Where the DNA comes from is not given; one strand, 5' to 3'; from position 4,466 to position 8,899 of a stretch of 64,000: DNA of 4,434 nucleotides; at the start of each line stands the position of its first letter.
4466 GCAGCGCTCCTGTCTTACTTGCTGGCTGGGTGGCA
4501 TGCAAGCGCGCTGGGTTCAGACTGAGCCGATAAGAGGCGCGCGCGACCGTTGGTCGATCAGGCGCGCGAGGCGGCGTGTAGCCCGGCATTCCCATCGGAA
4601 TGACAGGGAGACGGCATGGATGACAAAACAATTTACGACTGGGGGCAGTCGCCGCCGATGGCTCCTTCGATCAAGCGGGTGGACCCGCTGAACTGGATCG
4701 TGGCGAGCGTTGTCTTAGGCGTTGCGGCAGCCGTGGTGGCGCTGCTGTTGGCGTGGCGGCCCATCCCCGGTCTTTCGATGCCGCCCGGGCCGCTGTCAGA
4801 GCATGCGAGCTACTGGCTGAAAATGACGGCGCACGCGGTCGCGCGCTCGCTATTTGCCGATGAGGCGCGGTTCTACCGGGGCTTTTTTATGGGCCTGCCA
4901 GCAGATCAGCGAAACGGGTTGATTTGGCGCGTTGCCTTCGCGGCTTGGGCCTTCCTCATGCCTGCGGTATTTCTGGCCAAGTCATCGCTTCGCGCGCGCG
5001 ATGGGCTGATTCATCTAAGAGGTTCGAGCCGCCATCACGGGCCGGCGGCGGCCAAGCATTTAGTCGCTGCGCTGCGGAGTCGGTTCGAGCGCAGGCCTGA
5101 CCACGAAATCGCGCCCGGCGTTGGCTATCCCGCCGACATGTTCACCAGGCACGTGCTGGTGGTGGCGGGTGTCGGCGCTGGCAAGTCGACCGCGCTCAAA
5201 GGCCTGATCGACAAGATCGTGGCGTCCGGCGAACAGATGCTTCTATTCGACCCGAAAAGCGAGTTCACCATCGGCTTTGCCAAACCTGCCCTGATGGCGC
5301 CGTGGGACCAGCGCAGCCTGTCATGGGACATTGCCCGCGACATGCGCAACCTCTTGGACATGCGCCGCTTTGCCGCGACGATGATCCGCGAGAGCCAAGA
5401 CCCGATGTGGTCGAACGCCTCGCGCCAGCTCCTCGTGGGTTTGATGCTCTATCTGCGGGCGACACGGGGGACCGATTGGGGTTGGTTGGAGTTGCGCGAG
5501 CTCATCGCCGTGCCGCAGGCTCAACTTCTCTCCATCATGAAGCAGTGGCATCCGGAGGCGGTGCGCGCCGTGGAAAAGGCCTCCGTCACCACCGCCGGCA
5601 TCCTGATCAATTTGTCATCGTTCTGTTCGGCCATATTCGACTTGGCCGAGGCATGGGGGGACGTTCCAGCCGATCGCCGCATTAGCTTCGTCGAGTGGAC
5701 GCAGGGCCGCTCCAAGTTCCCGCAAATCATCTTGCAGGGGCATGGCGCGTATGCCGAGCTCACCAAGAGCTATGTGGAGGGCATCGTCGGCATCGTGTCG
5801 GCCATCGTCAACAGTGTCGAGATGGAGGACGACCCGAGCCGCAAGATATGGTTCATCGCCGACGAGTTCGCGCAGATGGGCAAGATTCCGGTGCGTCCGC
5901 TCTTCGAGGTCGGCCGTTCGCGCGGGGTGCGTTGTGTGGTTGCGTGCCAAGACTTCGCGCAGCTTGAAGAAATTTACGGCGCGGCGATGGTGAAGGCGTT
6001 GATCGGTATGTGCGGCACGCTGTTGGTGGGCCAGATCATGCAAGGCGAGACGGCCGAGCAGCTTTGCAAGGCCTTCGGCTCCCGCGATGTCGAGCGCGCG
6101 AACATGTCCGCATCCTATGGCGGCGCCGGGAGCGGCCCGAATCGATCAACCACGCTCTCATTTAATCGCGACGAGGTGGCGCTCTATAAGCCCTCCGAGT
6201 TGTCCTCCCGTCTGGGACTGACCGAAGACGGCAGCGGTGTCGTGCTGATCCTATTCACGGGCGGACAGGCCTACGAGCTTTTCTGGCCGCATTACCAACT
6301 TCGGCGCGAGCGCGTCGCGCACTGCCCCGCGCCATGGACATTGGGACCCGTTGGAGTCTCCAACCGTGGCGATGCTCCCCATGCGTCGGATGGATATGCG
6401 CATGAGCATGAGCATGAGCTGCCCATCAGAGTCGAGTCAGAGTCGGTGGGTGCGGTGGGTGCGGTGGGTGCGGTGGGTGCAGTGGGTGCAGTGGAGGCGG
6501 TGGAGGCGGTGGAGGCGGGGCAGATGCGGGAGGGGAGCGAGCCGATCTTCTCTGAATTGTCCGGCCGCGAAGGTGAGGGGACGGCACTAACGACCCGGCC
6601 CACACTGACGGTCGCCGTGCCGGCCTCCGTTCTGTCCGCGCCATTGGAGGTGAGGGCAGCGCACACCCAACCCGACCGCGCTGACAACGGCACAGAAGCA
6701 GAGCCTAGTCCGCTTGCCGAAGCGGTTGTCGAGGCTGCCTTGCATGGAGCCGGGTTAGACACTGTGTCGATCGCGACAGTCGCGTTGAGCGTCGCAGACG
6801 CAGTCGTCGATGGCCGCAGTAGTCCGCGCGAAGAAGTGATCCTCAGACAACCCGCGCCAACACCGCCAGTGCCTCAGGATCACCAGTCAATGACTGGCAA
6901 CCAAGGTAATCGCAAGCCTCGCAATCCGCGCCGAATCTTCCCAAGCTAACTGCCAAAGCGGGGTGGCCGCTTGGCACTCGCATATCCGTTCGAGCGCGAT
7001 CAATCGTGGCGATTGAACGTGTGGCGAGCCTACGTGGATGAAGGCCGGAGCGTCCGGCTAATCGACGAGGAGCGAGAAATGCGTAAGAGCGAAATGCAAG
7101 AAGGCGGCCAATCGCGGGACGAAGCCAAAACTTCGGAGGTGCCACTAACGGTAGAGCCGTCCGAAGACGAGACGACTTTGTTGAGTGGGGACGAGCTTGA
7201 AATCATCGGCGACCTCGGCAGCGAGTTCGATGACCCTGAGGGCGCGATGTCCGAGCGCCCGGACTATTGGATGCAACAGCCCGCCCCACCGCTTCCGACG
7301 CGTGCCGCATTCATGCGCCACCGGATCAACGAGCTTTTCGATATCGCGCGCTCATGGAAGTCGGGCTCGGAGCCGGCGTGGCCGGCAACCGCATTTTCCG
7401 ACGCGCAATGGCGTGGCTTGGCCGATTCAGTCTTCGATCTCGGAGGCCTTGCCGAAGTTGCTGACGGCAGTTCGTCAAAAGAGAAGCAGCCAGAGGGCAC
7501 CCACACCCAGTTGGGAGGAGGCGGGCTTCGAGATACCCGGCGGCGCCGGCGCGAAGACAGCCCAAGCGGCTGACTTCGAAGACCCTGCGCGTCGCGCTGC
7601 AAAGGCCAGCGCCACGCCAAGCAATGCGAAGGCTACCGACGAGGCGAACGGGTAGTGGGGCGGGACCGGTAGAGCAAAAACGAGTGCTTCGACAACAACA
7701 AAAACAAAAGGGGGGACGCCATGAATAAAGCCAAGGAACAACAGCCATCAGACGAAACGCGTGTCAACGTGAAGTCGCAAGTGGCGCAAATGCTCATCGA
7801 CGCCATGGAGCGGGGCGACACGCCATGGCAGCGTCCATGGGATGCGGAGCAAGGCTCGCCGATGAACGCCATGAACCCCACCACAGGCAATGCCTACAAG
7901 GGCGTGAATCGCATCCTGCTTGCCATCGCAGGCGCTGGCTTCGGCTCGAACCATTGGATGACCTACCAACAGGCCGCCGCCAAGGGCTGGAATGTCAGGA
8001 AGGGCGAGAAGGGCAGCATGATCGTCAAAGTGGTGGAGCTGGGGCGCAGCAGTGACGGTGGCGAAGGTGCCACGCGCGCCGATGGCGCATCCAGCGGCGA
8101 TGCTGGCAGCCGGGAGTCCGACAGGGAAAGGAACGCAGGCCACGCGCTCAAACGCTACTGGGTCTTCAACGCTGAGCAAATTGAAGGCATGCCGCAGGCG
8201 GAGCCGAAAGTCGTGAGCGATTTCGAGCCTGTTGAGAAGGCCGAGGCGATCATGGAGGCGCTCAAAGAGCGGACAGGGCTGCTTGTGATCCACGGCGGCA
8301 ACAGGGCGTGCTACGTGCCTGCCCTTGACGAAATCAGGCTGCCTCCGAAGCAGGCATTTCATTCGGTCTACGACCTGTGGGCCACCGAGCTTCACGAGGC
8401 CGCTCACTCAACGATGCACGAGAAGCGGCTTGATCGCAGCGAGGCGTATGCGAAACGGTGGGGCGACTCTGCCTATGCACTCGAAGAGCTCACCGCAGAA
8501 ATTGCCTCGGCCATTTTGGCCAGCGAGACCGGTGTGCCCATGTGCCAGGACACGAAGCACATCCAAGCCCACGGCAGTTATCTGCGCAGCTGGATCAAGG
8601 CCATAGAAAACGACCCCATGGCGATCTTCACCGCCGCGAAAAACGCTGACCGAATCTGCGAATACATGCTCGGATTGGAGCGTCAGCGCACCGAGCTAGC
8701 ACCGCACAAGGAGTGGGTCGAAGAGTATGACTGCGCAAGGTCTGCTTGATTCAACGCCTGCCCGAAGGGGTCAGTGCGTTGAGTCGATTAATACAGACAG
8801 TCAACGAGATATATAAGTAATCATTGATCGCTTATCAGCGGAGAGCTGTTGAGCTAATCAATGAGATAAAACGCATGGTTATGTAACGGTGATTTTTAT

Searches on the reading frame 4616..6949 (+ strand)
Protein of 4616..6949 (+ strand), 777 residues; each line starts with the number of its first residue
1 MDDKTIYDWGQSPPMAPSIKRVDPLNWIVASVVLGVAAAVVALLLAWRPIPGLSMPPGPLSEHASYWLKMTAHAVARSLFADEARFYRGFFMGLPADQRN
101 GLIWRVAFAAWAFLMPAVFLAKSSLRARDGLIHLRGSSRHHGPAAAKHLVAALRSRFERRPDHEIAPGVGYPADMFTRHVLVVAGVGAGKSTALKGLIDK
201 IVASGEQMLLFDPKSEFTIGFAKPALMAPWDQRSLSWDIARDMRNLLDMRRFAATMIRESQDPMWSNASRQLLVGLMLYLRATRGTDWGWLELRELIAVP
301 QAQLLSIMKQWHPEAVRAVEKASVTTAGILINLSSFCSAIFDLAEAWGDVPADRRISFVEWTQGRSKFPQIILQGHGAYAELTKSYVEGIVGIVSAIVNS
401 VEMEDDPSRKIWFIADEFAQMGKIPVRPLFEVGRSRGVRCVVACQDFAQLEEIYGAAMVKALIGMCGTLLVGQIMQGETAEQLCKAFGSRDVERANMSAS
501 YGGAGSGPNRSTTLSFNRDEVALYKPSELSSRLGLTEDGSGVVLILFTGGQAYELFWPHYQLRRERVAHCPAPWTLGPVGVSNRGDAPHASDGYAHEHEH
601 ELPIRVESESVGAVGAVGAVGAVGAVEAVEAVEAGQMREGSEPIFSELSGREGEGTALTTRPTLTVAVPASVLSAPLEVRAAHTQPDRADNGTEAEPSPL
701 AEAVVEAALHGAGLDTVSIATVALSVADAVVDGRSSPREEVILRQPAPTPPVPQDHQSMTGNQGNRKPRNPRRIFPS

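Call 38: search_protein_families(library=pfam, proteins=[window:4616-6949:+], max_evalue=0.001)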
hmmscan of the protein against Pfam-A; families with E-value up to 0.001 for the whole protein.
window:4616-6949:+ (777 aa): 4 families
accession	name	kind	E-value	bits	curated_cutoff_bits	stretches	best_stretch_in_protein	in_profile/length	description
PF10412.15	TrwB_AAD_bind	-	8.6e-60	203.1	20.5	1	166-510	4-346/387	Type IV secretion-system coupling protein DNA-binding domain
PF12696.13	TraG-D_C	-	1.6e-20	73.7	22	1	412-529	3-121/126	TraM recognition site of TraD and TraG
PF02534.20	T4SS-DNA_transf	-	1.4e-16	60.8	20.1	1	393-530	286-421/468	Type IV secretory system Conjugative DNA transfer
PF01935.23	DUF87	-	6.3e-07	30.1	23.2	1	174-221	20-68/220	Helicase HerA, central domain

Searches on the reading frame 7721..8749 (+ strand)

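Call 38: search_protein_families(library=pfam, proteins=[window:7721-8749:+], max_evalue=0.001)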
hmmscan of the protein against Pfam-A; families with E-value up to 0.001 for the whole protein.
window:7721-8749:+ (342 aa): 2 families
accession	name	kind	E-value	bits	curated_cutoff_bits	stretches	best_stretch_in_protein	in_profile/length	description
PF18818.7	MPTase-PolyVal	-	2.9e-33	115.1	27.5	1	178-307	3-125/126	Zincin-like metallopeptidase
PF08401.16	ArdcN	-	4.7e-27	95.1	22.6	1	17-149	3-123/123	N-terminal domain of anti-restriction factor ArdC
